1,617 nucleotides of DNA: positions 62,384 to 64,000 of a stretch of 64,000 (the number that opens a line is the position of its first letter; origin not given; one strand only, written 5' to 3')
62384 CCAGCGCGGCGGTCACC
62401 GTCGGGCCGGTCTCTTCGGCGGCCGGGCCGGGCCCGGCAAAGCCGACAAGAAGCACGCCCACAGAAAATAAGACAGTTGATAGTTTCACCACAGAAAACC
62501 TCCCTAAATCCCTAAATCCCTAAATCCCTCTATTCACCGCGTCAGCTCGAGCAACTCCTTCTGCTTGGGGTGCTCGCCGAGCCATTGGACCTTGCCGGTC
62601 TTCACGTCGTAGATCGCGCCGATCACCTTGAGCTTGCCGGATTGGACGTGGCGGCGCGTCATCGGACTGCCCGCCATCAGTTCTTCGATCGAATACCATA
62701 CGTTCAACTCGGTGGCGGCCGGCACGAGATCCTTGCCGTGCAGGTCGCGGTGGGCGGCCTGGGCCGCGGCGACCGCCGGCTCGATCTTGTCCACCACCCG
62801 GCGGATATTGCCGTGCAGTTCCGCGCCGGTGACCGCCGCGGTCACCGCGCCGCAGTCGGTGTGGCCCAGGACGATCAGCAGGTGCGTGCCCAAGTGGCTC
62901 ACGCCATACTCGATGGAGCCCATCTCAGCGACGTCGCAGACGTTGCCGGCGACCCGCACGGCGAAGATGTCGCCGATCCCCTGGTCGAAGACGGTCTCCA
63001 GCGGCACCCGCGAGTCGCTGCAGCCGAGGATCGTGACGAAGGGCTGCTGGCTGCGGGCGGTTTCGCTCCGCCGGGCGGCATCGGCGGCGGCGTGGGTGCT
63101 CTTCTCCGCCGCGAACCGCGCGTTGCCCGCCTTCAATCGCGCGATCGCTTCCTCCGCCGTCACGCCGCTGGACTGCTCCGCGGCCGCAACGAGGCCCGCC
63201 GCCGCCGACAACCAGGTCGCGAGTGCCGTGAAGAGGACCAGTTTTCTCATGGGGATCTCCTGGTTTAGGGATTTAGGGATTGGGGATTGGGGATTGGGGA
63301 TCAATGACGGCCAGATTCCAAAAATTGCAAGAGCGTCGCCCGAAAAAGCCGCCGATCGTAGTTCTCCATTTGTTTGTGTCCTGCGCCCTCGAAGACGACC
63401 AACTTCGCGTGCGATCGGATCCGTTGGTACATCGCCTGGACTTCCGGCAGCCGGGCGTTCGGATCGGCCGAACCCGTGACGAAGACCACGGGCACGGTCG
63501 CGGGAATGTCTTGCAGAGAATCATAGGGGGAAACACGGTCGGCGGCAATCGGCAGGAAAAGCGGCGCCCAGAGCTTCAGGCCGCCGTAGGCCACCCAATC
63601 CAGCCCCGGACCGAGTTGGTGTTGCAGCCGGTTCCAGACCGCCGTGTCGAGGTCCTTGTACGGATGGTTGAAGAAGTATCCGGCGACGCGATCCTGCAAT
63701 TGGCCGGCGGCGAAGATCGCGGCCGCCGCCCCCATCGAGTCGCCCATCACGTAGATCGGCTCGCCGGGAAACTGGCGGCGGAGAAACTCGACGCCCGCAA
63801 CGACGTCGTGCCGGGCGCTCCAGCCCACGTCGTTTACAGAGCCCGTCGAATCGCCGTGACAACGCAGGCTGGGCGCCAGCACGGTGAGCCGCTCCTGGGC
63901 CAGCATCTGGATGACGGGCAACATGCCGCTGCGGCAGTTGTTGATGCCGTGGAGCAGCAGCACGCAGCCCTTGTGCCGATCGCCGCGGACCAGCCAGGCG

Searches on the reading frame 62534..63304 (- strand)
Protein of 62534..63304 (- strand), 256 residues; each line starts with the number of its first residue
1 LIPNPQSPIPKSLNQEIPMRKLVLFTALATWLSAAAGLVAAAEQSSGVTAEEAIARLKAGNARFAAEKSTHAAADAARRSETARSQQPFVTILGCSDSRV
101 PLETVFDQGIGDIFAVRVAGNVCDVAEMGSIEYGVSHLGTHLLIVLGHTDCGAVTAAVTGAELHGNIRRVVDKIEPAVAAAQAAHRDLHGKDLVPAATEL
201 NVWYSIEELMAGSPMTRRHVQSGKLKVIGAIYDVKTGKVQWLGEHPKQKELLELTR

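Call 33: search_protein_families(library=pfam, proteins=[window:62534-63304:-], max_evalue=0.00001)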
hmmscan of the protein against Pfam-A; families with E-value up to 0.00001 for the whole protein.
window:62534-63304:- (256 aa): 1 family
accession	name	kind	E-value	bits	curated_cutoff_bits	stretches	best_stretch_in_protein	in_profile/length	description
PF00484.24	Pro_CA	-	1.4e-42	146.1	25.7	1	91-239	2-156/156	Carbonic anhydrase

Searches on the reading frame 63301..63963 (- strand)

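Call 33: search_protein_families(library=pfam, proteins=[window:63301-63963:-], max_evalue=0.00001)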
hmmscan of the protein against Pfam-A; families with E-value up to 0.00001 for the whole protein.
window:63301-63963:- (220 aa): 5 families
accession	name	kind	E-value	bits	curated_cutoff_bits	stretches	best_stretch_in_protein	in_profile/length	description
PF00561.26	Abhydrolase_1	-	1e-14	55.3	25.8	1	1-125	3-124/245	alpha/beta hydrolase fold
PF12146.15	Hydrolase_4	-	1.3e-12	48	27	1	2-108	8-116/239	Serine aminopeptidase, S33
PF12697.13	Abhydrolase_6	-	1e-11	46.4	26.3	1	2-199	2-205/217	Alpha/beta hydrolase family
PF07859.19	Abhydrolase_3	-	8.7e-06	26.1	25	0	52-197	50-207/210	alpha/beta hydrolase fold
PF00326.27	Peptidase_S9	-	9.2e-06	25.7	22.6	0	52-216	46-207/213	Prolyl oligopeptidase family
